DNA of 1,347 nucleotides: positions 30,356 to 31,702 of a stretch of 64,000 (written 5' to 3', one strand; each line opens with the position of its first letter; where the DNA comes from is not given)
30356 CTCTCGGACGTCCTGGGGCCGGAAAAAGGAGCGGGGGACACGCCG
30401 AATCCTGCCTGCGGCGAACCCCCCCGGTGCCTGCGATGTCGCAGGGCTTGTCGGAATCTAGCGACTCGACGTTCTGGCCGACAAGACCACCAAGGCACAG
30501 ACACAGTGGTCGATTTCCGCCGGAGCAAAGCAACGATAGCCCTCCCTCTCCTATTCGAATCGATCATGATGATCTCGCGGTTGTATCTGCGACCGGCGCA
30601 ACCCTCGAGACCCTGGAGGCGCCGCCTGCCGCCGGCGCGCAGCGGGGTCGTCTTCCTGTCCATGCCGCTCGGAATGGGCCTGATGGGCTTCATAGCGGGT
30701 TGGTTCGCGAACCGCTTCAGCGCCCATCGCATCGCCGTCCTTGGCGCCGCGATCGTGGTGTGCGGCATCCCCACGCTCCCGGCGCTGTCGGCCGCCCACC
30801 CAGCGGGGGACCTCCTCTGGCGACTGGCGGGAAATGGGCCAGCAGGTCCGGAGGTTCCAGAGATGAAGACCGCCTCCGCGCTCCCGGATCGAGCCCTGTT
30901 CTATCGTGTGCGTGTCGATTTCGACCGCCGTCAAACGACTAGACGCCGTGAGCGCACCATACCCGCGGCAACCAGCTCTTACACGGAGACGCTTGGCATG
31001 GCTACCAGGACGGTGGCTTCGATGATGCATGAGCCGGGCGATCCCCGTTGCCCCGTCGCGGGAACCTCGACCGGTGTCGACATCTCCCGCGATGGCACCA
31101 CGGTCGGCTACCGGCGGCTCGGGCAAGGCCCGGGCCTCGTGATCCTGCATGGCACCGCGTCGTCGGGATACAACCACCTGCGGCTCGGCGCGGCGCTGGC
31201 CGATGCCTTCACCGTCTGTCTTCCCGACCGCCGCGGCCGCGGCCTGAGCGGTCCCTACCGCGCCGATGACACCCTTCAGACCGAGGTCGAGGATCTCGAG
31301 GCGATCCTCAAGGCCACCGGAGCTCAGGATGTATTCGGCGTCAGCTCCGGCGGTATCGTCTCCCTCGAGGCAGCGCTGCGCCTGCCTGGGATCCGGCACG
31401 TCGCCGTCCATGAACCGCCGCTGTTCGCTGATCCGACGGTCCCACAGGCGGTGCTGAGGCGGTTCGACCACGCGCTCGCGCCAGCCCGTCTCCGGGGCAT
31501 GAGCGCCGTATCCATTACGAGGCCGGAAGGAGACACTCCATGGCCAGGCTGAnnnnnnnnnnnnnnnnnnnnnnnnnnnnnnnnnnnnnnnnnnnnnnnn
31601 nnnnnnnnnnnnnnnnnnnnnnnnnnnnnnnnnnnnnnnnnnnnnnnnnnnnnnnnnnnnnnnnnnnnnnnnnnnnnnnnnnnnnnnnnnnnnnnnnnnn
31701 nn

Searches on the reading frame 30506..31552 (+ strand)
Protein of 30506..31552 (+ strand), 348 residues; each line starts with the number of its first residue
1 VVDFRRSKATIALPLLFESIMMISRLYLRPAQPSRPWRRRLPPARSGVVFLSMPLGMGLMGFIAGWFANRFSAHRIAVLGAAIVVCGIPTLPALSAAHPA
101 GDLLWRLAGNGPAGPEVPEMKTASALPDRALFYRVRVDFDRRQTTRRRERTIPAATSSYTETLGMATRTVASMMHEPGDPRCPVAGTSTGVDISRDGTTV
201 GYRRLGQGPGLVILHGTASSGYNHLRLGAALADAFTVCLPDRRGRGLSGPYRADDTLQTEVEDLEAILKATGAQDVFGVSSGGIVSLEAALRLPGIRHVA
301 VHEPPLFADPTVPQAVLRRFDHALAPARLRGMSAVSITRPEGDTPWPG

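Call 58: search_protein_families(library=pfam, proteins=[window:30506-31552:+], max_evalue=0.001)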
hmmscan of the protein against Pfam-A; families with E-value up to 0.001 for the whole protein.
window:30506-31552:+ (348 aa): 3 families
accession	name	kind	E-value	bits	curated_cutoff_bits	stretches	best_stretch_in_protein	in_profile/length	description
PF00561.26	Abhydrolase_1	-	6.2e-11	42.9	25.8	1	211-308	3-104/245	alpha/beta hydrolase fold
PF12697.13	Abhydrolase_6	-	1.3e-09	39.5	26.3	1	211-328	1-116/217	Alpha/beta hydrolase family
PF12146.15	Hydrolase_4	-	3.7e-06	26.9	27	1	211-312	7-117/239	Serine aminopeptidase, S33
